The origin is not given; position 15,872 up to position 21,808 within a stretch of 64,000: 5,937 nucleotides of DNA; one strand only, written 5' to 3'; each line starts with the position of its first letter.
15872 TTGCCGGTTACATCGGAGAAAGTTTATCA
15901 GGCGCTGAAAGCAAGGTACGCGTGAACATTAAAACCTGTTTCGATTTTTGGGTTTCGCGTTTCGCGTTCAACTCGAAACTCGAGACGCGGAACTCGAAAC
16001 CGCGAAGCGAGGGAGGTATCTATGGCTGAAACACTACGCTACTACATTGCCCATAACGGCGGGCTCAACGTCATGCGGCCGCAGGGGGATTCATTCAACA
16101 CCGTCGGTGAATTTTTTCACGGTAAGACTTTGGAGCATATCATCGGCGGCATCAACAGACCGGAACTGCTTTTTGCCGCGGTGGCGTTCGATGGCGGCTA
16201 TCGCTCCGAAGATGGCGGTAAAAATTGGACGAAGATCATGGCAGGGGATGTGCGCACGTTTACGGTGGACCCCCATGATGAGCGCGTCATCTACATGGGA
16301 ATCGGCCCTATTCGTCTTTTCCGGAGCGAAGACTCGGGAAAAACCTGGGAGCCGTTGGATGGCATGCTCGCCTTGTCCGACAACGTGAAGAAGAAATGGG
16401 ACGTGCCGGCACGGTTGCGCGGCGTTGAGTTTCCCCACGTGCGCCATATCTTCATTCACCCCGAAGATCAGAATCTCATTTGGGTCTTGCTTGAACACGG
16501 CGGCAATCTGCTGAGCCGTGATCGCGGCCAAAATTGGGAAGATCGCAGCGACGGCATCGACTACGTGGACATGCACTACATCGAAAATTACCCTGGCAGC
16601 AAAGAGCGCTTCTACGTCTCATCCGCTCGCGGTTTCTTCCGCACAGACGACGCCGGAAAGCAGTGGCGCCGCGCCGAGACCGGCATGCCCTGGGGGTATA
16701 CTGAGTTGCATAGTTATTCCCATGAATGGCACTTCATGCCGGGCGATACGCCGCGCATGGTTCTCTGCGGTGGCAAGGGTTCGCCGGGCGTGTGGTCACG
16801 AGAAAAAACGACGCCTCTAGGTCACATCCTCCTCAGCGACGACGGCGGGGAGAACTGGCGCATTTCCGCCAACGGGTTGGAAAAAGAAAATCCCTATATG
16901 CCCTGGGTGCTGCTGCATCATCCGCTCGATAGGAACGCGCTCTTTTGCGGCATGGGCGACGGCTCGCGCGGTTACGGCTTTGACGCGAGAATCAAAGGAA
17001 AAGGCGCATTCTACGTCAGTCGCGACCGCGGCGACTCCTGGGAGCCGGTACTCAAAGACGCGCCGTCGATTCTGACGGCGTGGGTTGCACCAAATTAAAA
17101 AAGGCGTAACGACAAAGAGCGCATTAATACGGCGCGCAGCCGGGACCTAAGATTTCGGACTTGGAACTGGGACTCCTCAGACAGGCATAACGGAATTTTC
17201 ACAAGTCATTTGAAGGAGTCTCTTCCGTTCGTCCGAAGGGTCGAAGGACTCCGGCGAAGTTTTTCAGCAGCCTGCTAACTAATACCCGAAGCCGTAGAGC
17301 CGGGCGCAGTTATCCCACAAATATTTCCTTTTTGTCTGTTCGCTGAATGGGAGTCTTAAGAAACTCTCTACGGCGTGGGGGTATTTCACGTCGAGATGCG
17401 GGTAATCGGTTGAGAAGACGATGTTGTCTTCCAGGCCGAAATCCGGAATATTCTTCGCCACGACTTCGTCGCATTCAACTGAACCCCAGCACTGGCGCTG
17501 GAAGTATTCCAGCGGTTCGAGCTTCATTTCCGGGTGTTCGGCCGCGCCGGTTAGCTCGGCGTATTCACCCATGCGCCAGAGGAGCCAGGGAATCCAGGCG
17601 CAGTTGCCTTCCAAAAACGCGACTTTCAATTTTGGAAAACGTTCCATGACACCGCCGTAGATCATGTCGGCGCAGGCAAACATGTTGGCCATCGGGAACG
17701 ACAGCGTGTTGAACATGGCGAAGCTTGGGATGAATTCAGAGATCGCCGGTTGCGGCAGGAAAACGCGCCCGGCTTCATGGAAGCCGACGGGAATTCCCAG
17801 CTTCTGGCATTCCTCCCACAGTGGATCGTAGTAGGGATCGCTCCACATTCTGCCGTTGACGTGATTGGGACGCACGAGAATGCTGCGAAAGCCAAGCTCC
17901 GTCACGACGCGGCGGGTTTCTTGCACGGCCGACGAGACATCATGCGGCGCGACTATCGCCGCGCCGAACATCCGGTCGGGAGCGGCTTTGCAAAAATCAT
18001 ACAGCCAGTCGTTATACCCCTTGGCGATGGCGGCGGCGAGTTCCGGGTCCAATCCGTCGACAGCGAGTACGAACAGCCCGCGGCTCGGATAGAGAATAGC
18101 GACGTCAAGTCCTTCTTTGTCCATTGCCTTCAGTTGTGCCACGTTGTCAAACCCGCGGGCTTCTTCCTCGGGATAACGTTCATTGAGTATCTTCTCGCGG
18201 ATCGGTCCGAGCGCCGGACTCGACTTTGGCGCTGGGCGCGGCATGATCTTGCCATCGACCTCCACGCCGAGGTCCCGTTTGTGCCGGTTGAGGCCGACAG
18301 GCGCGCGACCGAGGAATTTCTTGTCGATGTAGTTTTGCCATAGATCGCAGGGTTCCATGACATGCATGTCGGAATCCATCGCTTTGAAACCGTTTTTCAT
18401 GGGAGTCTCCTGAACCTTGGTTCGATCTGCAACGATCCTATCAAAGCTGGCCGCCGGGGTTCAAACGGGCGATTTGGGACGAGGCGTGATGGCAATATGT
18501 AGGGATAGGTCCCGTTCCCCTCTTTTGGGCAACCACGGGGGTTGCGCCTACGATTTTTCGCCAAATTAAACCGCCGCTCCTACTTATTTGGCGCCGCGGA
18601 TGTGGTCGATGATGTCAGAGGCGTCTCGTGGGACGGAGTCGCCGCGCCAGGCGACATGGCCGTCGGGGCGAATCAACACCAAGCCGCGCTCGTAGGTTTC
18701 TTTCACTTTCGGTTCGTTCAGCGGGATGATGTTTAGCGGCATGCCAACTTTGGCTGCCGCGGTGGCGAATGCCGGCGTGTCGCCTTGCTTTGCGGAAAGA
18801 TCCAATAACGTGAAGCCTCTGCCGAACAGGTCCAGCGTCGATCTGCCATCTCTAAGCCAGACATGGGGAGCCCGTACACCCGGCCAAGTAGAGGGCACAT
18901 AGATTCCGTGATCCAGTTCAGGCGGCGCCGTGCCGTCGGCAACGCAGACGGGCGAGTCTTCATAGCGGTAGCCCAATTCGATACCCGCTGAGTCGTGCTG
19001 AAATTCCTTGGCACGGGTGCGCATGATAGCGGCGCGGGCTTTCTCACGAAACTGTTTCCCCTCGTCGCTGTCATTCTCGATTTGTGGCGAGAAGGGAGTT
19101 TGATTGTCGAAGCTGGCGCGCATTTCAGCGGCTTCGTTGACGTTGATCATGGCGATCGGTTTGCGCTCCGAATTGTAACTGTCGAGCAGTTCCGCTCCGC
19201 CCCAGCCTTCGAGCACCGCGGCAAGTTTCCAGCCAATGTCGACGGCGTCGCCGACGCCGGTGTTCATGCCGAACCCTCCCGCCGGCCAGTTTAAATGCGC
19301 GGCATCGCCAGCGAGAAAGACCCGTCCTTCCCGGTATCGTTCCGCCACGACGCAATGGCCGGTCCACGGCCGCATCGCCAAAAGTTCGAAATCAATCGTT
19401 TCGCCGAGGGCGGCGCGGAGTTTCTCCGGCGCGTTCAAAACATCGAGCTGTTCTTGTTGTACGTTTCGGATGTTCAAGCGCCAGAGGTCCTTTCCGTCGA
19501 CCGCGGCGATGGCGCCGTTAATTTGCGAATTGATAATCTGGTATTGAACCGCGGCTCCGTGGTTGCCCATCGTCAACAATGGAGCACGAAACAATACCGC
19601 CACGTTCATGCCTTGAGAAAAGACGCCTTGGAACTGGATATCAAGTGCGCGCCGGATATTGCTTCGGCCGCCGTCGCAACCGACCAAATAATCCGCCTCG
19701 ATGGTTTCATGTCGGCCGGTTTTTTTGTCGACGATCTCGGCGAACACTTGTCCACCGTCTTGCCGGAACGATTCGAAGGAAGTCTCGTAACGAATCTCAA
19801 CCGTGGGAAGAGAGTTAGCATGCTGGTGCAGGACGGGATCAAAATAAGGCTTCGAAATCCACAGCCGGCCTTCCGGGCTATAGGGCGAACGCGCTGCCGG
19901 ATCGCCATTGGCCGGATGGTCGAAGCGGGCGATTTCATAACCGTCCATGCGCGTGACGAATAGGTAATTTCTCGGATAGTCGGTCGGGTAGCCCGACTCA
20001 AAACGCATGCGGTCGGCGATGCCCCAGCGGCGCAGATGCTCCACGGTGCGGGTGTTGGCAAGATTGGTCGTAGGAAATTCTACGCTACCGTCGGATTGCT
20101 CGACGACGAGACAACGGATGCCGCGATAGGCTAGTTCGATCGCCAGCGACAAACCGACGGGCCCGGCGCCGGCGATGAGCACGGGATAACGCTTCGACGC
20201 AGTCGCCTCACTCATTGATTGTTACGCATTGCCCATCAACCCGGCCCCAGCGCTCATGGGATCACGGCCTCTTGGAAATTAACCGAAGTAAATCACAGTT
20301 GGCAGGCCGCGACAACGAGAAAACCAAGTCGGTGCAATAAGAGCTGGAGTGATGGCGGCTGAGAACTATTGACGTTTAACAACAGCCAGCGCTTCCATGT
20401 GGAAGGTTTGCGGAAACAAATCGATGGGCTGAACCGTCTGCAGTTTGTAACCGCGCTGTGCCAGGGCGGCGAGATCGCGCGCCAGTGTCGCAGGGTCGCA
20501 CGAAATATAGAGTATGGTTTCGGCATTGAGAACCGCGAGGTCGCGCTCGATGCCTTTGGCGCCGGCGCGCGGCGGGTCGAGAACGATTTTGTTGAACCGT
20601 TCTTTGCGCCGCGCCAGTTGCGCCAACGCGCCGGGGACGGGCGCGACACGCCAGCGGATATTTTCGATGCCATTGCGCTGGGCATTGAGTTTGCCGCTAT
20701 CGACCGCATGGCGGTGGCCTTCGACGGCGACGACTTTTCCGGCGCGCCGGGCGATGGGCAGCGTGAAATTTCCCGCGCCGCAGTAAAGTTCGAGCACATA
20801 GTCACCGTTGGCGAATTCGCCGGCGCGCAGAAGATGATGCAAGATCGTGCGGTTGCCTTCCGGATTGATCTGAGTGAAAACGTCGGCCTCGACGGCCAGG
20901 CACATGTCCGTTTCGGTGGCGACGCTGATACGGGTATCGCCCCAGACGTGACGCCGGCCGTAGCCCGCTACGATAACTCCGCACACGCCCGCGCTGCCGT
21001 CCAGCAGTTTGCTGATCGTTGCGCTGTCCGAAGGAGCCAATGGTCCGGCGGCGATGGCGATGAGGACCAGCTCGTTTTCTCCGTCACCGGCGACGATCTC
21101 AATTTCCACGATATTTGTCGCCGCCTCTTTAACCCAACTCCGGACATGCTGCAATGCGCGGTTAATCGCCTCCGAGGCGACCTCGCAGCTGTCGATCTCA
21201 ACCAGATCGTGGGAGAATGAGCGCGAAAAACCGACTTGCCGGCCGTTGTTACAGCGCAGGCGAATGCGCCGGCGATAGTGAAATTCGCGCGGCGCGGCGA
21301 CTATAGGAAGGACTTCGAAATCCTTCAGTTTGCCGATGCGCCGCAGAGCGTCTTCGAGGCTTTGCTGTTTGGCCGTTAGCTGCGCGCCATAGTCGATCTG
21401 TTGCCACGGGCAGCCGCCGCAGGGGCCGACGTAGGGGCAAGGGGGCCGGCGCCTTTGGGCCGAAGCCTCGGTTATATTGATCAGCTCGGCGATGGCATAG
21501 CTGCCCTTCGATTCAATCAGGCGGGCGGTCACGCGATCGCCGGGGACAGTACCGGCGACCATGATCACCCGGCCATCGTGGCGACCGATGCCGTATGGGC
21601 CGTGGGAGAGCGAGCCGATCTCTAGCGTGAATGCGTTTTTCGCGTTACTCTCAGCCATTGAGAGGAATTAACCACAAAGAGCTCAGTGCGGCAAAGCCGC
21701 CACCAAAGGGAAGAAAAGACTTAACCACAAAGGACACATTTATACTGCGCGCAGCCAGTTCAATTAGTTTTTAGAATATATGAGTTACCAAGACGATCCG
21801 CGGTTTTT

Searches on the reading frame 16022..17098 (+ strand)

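Call 57: search_protein_families(library=pfam, proteins=[window:16022-17098:+], max_evalue=0.00001)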
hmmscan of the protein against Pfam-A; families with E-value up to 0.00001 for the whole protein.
window:16022-17098:+ (358 aa): 3 families
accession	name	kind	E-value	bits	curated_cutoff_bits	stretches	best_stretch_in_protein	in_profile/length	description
PF15902.12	Sortilin-Vps10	-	2.8e-16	59.8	33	1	164-282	5-112/446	Sortilin, neurotensin receptor 3,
PF02012.26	BNR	-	7.8e-15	52.9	27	0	60-71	1-12/12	BNR/Asp-box repeat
PF15899.11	BNR_6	-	2.7e-07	30.4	27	0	99-110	1-12/14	BNR-Asp box repeat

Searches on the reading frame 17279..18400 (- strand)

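Call 57: search_protein_families(library=pfam, proteins=[window:17279-18400:-], max_evalue=0.00001)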
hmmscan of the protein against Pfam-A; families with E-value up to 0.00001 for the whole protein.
window:17279-18400:- (373 aa): 1 family
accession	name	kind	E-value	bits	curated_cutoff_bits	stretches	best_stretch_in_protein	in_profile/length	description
PF04909.20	Amidohydro_2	-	7.5e-41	141.2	26.4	1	42-371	11-289/289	Amidohydrolase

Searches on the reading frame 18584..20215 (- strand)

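Call 57: search_protein_families(library=pfam, proteins=[window:18584-20215:-], max_evalue=0.00001)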
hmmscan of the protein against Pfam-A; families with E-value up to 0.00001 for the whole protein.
window:18584-20215:- (543 aa): 2 families
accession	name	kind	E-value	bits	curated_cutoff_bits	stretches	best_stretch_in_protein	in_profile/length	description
PF01494.25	FAD_binding_3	-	1.4e-77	261.7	22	1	10-360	2-347/349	FAD binding domain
PF21274.3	Rng_hyd_C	-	1.5e-15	57.9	27.5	1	443-531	2-95/107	Aromatic-ring hydroxylase, C-terminal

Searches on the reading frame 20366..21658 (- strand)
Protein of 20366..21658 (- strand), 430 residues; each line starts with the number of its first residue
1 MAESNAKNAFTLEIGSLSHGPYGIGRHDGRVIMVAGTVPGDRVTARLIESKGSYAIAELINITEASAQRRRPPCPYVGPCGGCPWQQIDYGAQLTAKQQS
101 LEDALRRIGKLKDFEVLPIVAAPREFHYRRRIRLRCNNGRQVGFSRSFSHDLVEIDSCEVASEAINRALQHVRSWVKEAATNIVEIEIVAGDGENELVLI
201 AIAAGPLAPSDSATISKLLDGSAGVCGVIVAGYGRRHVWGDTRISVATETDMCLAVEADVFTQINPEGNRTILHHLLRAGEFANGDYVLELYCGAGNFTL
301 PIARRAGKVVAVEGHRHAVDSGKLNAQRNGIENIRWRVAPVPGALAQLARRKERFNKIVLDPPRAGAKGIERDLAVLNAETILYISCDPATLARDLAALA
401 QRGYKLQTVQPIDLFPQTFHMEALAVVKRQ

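Call 57: search_protein_families(library=pfam, proteins=[window:20366-21658:-], max_evalue=0.00001)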
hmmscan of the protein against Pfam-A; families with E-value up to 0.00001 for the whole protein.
window:20366-21658:- (430 aa): 6 families
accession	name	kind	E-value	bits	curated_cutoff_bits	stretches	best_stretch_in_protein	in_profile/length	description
PF05958.17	tRNA_U5-meth_tr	-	4.2e-30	105.4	23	1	251-427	169-354/357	tRNA (Uracil-5-)-methyltransferase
PF03602.21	Cons_hypoth95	-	9.1e-08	32.4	24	1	283-383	40-142/182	Conserved hypothetical protein 95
PF02475.24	TRM5-TYW2_MTfase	-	2e-06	28.3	28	1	283-382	35-132/164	TRM5/TYW2 methyltransferase domain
PF01938.26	TRAM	-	2.1e-06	27.9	21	1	12-60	10-61/61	TRAM domain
PF13649.12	Methyltransf_25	-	3.5e-06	28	27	0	288-341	1-55/97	Methyltransferase domain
PF05175.20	MTS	-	6.1e-06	26.4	23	0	268-365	19-109/170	Methyltransferase small domain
